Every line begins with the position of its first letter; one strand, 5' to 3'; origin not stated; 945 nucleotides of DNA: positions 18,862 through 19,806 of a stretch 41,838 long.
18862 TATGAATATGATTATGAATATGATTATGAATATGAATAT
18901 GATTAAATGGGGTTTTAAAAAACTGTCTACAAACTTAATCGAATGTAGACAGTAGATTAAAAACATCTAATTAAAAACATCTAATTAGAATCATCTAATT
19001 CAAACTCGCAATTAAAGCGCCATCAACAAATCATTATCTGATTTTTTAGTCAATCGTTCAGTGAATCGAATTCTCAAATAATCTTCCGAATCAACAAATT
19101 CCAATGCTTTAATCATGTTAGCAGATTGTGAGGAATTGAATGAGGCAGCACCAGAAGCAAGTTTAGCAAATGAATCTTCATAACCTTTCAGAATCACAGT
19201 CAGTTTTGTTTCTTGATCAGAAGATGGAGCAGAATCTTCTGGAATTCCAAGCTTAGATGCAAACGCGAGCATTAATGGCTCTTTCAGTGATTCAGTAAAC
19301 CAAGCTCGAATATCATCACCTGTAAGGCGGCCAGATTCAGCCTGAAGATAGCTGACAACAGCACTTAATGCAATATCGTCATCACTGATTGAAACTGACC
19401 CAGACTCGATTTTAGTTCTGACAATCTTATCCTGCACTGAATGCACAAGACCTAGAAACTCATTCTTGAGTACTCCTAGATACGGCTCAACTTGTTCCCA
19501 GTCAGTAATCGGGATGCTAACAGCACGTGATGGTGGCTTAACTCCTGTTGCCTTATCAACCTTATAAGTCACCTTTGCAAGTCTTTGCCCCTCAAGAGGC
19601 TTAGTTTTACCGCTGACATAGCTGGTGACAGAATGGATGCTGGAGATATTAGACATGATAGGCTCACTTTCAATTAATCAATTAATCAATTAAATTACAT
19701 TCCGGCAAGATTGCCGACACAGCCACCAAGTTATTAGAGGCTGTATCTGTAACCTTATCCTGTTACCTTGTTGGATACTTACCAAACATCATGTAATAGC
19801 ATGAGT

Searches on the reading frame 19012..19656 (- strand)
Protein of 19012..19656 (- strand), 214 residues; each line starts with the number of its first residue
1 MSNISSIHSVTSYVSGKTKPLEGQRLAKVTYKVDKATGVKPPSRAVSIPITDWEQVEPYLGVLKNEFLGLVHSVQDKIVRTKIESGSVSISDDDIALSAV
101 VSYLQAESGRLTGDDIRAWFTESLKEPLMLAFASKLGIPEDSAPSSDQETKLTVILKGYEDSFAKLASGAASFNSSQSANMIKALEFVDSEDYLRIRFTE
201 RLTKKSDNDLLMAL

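Call 6: search_protein_families(library=pfam, proteins=[window:19012-19656:-], max_evalue=0.01)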
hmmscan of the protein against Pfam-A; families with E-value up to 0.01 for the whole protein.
window:19012-19656:- (214 aa): 0 families

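Call 7: search_protein_families(library=phrogs, proteins=[window:19012-19656:-], max_evalue=0.01)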
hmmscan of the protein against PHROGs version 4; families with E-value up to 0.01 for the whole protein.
window:19012-19656:- (214 aa): 0 families

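Call 15: find_related_loci(query=window:19012-19656:-, collection=viral_contigs, flank=10000)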
Query window:19012-19656:- (214 aa) in viral_contigs; peptide patterns used: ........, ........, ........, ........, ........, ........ (x = any residue, [..] = any of these).
5 stretches matched a pattern, but none encodes a relative of the query by tblastn (E <= 1e-3).

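Call 16: find_encoding_contigs(protein=window:19012-19656:-, flank=10000, max_places=10)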
Protein window:19012-19656:- (214 aa): no gene with exactly this product is on record in the collection.

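Call 18: find_homologous_proteins(query=window:19012-19656:-)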
Query window:19012-19656:- (214 aa): 43 proteins with E <= 0.001 among 396 candidates.
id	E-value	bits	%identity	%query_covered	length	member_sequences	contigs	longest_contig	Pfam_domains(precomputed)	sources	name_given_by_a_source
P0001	1.8e-130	450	100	100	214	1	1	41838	-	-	-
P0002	1.2e-116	405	88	100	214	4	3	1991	-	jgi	jgi:hypothetical protein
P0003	2.8e-111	388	83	100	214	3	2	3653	-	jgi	jgi:hypothetical protein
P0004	5.7e-109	380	82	100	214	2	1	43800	-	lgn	-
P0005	9.9e-93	327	69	100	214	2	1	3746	-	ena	-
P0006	8.7e-89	314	67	100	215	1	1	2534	-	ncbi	-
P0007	8.9e-89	314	68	98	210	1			-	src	-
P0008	7.2e-87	308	65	100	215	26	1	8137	-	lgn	-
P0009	2.5e-83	297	67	100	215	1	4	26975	-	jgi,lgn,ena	jgi:hypothetical protein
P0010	4.5e-83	296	65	100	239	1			-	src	-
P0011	1.6e-81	291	65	100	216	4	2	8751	-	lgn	-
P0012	9.4e-81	288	65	100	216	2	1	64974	-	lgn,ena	-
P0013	2.9e-80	287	62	100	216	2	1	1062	-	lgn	-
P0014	3.0e-80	287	65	95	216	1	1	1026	-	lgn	-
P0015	3.7e-80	286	63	100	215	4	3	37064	-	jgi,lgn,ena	-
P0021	2.7e-78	280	63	100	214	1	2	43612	-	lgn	-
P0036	6.2e-64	233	54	100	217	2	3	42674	-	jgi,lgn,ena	-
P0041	6.0e-38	149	41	94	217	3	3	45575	-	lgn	-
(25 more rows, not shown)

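Call 20: find_encoding_contigs(protein=P0004, flank=10000, max_places=2)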
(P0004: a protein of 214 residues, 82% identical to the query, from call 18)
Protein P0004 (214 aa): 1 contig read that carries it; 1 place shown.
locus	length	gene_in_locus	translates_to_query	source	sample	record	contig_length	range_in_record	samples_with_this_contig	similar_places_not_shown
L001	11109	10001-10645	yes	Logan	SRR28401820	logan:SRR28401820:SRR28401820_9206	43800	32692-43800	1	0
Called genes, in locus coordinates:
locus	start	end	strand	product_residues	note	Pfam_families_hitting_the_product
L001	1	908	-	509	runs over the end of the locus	-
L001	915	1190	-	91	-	-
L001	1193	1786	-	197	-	-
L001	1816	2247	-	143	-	-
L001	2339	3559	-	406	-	PF17236:SU10_MCP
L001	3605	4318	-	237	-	-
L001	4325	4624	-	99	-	-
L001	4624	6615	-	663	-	-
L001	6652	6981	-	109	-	-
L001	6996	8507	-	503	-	-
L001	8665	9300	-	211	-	-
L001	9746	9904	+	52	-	-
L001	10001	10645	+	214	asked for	-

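Call 21: find_encoding_contigs(protein=P0021, flank=10000, max_places=2)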
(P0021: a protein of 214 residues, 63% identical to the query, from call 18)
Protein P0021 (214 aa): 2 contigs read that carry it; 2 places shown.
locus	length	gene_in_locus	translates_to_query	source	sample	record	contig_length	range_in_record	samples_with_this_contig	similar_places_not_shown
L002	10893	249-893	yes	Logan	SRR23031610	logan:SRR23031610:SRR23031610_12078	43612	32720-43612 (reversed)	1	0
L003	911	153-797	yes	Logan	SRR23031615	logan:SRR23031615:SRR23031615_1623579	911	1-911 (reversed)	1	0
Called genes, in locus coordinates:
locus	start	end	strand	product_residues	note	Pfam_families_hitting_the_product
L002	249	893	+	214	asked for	-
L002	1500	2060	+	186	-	-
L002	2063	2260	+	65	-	-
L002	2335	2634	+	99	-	-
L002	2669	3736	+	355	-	-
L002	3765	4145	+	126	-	-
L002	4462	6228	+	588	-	PF13086:AAA_11 (faint), PF00580:UvrD-helicase (faint), PF13245:AAA_19, PF13604:AAA_30, PF13401:AAA_22, PF01443:Viral_helicase1, PF13538:UvrD_C_2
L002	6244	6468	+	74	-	-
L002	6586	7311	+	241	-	-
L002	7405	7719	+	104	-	-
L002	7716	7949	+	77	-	-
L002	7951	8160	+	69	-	-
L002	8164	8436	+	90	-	-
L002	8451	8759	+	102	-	-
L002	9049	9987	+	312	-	PF12705:PDDEXK_1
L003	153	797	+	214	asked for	-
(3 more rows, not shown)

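Call 22: find_encoding_contigs(protein=P0036, flank=10000, max_places=2)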
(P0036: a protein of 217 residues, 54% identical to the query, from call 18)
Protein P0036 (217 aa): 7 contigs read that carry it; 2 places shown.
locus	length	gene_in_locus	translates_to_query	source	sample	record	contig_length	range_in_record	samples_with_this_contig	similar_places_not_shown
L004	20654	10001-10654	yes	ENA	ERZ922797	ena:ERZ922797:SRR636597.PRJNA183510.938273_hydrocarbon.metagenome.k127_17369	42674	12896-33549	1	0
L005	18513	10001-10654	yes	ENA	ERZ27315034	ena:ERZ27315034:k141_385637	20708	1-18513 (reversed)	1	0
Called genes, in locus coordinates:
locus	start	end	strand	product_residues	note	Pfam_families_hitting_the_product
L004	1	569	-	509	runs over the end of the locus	-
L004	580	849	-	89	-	-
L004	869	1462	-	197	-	-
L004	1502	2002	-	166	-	-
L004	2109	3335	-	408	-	PF17236:SU10_MCP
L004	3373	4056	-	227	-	-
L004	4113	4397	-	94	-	-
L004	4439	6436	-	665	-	-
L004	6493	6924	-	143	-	-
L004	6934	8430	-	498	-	-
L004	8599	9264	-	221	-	-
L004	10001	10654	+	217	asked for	-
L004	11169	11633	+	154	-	PF10263:SprT-like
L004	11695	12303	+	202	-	-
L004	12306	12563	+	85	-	-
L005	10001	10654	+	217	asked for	-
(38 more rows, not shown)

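Call 28: find_encoding_contigs(protein=P0012, flank=10000, max_places=2)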
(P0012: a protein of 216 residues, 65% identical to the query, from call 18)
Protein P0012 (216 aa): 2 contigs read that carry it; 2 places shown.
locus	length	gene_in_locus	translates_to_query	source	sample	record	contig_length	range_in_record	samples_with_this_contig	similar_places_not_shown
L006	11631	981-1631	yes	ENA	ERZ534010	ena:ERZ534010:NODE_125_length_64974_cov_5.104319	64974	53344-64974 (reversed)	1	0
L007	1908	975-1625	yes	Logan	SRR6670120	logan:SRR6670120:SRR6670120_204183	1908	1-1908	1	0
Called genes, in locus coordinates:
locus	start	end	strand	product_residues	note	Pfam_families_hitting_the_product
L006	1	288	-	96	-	?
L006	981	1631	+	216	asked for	-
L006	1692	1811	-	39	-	-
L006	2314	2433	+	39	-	-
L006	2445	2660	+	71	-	-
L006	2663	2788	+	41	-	-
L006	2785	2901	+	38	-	-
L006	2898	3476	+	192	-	-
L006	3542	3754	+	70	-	-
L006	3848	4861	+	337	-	-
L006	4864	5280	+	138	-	-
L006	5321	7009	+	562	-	-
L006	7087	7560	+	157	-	-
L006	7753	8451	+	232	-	-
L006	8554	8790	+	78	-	-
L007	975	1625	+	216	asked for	-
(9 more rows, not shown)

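Call 29: find_encoding_contigs(protein=P0015, flank=10000, max_places=2)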
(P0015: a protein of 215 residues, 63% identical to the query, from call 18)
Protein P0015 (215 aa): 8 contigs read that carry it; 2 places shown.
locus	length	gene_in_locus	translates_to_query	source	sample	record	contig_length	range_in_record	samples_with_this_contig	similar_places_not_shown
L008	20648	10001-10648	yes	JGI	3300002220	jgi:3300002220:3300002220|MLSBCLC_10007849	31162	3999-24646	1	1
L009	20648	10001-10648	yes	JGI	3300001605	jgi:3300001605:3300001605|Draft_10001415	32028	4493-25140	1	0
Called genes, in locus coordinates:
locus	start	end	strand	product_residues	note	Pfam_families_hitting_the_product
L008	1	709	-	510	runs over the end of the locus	-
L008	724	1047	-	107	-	-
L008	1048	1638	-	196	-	-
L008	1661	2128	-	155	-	-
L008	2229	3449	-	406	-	PF17236:SU10_MCP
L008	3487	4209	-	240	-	-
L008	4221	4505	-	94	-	-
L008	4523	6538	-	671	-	-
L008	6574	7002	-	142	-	-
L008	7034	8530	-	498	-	-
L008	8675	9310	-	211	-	-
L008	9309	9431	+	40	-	-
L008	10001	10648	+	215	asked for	-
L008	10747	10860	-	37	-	-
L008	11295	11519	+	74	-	-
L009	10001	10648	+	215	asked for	-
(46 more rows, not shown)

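Call 30: find_encoding_contigs(protein=P0041, flank=10000, max_places=2)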
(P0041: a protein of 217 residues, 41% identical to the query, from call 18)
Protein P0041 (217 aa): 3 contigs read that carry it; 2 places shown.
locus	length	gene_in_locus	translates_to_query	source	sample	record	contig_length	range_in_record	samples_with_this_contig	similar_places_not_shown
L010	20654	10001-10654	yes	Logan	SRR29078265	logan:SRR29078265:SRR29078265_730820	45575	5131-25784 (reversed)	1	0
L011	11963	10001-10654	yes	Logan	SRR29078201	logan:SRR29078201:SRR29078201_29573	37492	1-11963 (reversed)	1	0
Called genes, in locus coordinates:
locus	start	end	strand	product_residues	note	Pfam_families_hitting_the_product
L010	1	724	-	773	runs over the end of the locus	-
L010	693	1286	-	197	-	-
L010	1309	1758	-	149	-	-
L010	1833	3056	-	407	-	PF17236:SU10_MCP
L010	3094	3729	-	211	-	-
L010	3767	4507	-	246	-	-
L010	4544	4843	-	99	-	-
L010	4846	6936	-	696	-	PF23899:SU10_portal (weak)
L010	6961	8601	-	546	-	-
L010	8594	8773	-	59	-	-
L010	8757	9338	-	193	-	-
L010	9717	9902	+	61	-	-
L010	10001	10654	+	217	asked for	-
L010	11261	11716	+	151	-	-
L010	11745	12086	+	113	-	-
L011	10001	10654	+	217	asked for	-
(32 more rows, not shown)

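Call 42: find_related_loci(query=A1, collection=metagenome_contigs, flank=3000)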
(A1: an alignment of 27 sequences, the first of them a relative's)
Query A1 (214 aa) in metagenome_contigs; peptide patterns used: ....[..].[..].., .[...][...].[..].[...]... (x = any residue, [..] = any of these).
120 stretches matched a pattern; 11 encode a relative of the query (tblastn E <= 1e-3); 11 distinct loci.
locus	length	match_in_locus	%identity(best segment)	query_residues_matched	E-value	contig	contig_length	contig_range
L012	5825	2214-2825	66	1-204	5e-92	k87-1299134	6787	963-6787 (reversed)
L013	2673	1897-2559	62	1-214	2e-89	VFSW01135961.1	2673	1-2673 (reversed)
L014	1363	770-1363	40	1-198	5e-49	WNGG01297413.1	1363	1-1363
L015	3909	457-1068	35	1-204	2e-39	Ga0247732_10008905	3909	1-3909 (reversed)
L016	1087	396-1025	36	1-204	4e-39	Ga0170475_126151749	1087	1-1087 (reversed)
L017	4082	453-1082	35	1-204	2e-36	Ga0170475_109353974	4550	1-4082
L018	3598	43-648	36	8-204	4e-36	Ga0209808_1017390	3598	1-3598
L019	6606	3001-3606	38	1-202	4e-31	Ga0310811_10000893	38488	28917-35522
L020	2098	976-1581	36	1-202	2e-29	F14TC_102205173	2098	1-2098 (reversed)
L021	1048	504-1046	38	1-173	2e-29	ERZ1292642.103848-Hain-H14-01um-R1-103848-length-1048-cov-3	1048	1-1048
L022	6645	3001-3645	29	4-212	4e-18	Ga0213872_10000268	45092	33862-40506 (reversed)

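Call 43: find_related_loci(query=A1, collection=genome_contigs, flank=10000)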
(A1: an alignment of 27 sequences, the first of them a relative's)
Query A1 (214 aa) in genome_contigs; peptide patterns used: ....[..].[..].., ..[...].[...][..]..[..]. (x = any residue, [..] = any of these).
31 stretches matched a pattern, but none encodes a relative of the query by tblastn (E <= 1e-3).

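Call 44: find_related_loci(query=A1, collection=viral_contigs, flank=10000)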
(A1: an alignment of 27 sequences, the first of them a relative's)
Query A1 (214 aa) in viral_contigs; peptide patterns used: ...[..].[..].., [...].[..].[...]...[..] (x = any residue, [..] = any of these).
91 stretches matched a pattern; 19 encode a relative of the query (tblastn E <= 1e-3); 18 distinct loci.
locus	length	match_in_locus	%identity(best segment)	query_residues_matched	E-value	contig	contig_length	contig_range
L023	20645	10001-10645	63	1-214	2e-90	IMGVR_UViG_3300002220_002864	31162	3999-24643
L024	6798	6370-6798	66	1-143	4e-61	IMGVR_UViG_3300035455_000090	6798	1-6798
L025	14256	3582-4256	37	1-214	1e-41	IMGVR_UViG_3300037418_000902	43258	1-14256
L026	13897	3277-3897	37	1-202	1e-38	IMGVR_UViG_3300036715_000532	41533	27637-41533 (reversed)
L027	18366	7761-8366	38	8-204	2e-37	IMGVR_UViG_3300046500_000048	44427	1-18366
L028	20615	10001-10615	38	8-207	3e-37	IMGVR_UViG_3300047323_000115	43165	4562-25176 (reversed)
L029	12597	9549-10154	38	8-204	2e-37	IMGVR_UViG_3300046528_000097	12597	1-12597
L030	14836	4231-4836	38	8-204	2e-37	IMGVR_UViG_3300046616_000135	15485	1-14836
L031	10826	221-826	38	8-204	2e-37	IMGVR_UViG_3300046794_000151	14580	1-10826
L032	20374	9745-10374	37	1-204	2e-37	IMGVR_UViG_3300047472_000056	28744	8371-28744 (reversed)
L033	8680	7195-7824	35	1-204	1e-36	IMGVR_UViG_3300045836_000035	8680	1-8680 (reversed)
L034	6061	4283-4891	38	1-202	3e-34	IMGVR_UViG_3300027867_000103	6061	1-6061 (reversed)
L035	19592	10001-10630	35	1-204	2e-32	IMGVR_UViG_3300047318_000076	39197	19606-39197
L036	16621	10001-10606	38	1-202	2e-30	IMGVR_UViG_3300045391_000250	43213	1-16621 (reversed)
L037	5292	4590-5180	30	23-214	1e-9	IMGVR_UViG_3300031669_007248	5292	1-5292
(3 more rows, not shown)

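Call 48: search_dna_similar(query=window:19012-19656:-, collection=phages, mode=protein, max_evalue=0.01, max_rows=20)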
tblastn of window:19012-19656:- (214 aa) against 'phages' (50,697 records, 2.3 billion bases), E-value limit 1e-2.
No match.

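Call 50: search_solved_structures(query=A1, max_evalue=1)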
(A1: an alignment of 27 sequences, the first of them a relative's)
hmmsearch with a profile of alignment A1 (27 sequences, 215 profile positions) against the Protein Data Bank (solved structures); distinct sequences matched with E-value up to 1: 5.
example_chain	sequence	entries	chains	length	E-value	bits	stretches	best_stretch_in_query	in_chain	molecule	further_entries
6ezy_A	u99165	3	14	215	0.18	14.6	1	124-165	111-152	Glutathione S-transferase F9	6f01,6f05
6to3_AAA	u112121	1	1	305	0.31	13.9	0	137-175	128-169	Glutathione transferase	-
5u5o_A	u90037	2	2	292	0.35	13.7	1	149-178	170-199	LPXTG-motif cell wall anchor domain protein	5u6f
5ey6_A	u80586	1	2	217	0.62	12.9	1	129-164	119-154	Phi class glutathione transferase GSTF2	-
8umd_B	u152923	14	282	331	0.67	12.7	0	149-198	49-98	Flagellar motor switch protein FliG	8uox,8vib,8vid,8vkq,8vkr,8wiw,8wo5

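Call 54: predict_structure(alignment_id=A1)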
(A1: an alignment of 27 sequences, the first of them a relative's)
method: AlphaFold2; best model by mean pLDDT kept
length: 214 residues; sequences in the alignment: 27
mean_pLDDT: 74.2   pTM: 0.47
mean pLDDT of the five models: 74.2, 73.2, 72.8, 69.1, 68.5
residues with pLDDT >= 90: 2; 70-90: 160; 50-70: 37; < 50: 15
segments of 3 or more residues with pLDDT < 50: 1-3, 107-110, 208-214
pLDDT, mean of each block of 10 residues (from residue 1): 62 78 79 70 82 82 80 82 83 86 59 67 76 71 71 81 73 76 80 74 57 45
secondary structure, 60 per line:
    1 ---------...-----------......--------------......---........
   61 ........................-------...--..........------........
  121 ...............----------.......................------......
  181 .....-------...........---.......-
elements in order: E10-12 E24-29 E44-49 H53-84 H97-106 H113-135 H146-168 H175-185 H193-203 H207-213

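Call 57: fold_search(model_id=the predicted structure, library=pdb)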
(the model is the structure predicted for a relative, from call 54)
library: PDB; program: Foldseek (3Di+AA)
matches with E <= 10: 213; with E <= 0.001: 0
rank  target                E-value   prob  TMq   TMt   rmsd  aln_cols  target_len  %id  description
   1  9mko_A                1.5e-01  0.82  0.30  0.37   8.7       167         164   16  4D4 TCR bound to R-phycoerythrin (released 2025-08-06)
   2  8u0f_B                1.6e-01  0.80  0.31  0.37   8.5       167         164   13  Bacterial fluorescent protein (released 2024-09-04)
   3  5b13_A                1.7e-01  0.87  0.31  0.38   7.7       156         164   15  Crystal structure of phycoerythrin (released 2016-10-05)
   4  9mgb_A                2.2e-01  0.63  0.29  0.34   9.4       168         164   14  scFv antibody CL33 bound to R-phycoerythrin (released 2025-08-06)
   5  1lia_A                2.3e-01  0.75  0.30  0.36   8.5       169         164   14  CRYSTAL STRUCTURE OF R-PHYCOERYTHRIN FROM POLYSIPHONIA AT 2.8 A RESOLUTION (released 1997-07-29)
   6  1eyx_A                2.4e-01  0.63  0.29  0.35   8.8       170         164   15  CRYSTAL STRUCTURE OF R-PHYCOERYTHRIN AT 2.2 ANGSTROMS (released 2000-11-22)
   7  5y6p_G7               3.0e-01  0.69  0.30  0.37   8.7       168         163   14  Structure of the phycobilisome from the red alga Griffithsia pacifica (released 2017-11-15)
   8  5aqd_A                3.2e-01  0.77  0.30  0.37   7.9       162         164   14  Crystal structure of Phormidium Phycoerythrin at pH 8.5 (released 2016-06-29)
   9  7ap5_AAA              3.2e-01  0.75  0.30  0.37   7.9       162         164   14  Crystal structure of phycoerythrin from cyanobacterium Nostoc sp. WR13 contains multiple stacks of hexameric assembl (released 2021-11-17)
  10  6xwk_AAA              3.3e-01  0.72  0.31  0.38   7.4       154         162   10  Crystal structure of Phormidium rubidum phycocyanin (released 2020-04-29)
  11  1b8d_A                3.3e-01  0.69  0.32  0.39   8.2       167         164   13  CRYSTAL STRUCTURE OF A PHYCOUROBILIN-CONTAINING PHYCOERYTHRIN (released 1999-02-18)
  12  3v57_A                3.7e-01  0.69  0.32  0.39   8.2       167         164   12  Crystal Structure of the B-phycoerythrin from the red algae Porphyridium Cruentum at pH8 (released 2012-10-03)
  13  9ki1_u                4.6e-01  0.06  0.12  0.08  31.9       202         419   13  Baseplate structure of Escherichia phage Mu (released 2025-02-12)
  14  1ha7_A                5.1e-01  0.72  0.32  0.40   7.5       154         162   10  STRUCTURE OF A LIGHT-HARVESTING PHYCOBILIPROTEIN, C-PHYCOCYANIN FROM SPIRULINA PLATENSIS AT 2.2A RESOLUTION (released 2002-03-28)
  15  8iml_B                5.1e-01  0.72  0.32  0.39   8.1       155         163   11  Rs2I-Rs2II, Rs1I-Rs1II, RbI-RbII cylinder in cyanobacterial phycobilisome from Anthocerotibacter panamensis (Cluster D (released 2023-10-25)
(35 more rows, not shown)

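Call 58: fold_search(model_id=the predicted structure, library=viral)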
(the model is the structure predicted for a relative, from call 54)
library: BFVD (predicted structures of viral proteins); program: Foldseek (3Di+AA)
matches with E <= 10: 218; with E <= 0.001: 0
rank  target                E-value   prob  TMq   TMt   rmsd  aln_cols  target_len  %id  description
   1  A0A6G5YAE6            2.0e-03  1.00  0.32  0.33   8.8       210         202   15  (no name in the UniProt tables at hand)
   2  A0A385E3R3            2.5e-01  0.13  0.17  0.16  18.8       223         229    8  (no name in the UniProt tables at hand)
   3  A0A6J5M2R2            3.3e-01  0.15  0.19  0.13  41.9       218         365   12  Intramolecular chaperone auto-processing domain containing protein [uncultured Caudovirales phage]
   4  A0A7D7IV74            4.0e-01  0.12  0.18  0.21  17.5       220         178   13  Uncharacterized protein [Dermapteran orthomyxo-related virus OKIAV170]
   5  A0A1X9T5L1            5.3e-01  0.10  0.16  0.13  16.3       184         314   17  Oxidoreductase motif protein [Ranid herpesvirus 3]
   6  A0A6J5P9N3            5.9e-01  0.21  0.20  0.14  16.7       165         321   10  Intramolecular chaperone auto-processing domain containing protein [uncultured Caudovirales phage]
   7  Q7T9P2                6.5e-01  0.09  0.17  0.16  21.1       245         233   13  Uncharacterized protein (Fragment) [Bombyx mori bidensovirus 2]
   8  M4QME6                7.6e-01  0.13  0.18  0.22  17.1       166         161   15  Uncharacterized protein [Tetraselmis viridis virus S1]
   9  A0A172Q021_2          7.6e-01  0.12  0.22  0.08  19.9       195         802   14  Uncharacterized protein [Acinetobacter phage vB_AbaM_ME3]
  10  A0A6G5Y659            9.0e-01  0.18  0.19  0.30  11.9       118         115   11  (no name in the UniProt tables at hand)
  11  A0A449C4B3            1.0e+00  0.12  0.11  0.20   7.0        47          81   21  (no name in the UniProt tables at hand)
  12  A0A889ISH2            1.1e+00  0.12  0.15  0.20  17.7       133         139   13  (no name in the UniProt tables at hand)
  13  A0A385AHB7            1.1e+00  0.06  0.14  0.14  28.9       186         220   14  Uncharacterized protein [Methanobacterium virus Drs3]
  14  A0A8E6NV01            1.2e+00  0.14  0.12  0.26  12.2        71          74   14  (no name in the UniProt tables at hand)
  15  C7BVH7                1.4e+00  0.06  0.16  0.14  18.3       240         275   12  Hypothetical cyanophage protein [Synechococcus phage S-RSM4]
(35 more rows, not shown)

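Call 59: find_encoding_contigs(protein=P0002, flank=3000, max_places=4)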
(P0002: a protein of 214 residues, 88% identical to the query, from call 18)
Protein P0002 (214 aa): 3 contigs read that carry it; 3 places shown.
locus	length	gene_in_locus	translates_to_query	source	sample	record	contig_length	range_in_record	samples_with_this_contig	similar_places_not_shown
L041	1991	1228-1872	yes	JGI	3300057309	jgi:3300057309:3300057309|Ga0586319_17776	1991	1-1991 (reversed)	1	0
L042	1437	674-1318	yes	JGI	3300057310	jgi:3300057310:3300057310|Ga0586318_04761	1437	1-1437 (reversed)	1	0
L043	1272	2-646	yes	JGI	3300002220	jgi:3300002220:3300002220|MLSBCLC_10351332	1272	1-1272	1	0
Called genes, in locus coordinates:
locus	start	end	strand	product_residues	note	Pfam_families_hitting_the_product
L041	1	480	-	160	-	?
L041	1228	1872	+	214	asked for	-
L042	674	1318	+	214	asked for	-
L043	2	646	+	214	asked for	?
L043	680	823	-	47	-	-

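Call 60: find_encoding_contigs(protein=P0003, flank=3000, max_places=4)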
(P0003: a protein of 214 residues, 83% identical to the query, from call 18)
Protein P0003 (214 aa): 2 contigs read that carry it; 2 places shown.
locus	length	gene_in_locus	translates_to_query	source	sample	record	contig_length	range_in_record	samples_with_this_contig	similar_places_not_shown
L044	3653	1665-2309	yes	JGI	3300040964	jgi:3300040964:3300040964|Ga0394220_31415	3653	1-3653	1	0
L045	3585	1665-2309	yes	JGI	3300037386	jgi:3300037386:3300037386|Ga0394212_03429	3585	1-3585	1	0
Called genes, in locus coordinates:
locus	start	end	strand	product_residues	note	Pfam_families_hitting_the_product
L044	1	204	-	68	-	?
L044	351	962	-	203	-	-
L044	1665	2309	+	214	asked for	-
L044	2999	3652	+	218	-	?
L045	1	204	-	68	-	?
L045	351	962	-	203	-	-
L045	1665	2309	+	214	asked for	-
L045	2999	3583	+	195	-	?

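Call 88: search_protein_families(library=ncbifam, proteins=[window:19012-19656:-], max_evalue=0.1)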
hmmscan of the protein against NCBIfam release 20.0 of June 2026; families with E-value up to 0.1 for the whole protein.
window:19012-19656:- (214 aa): 0 families
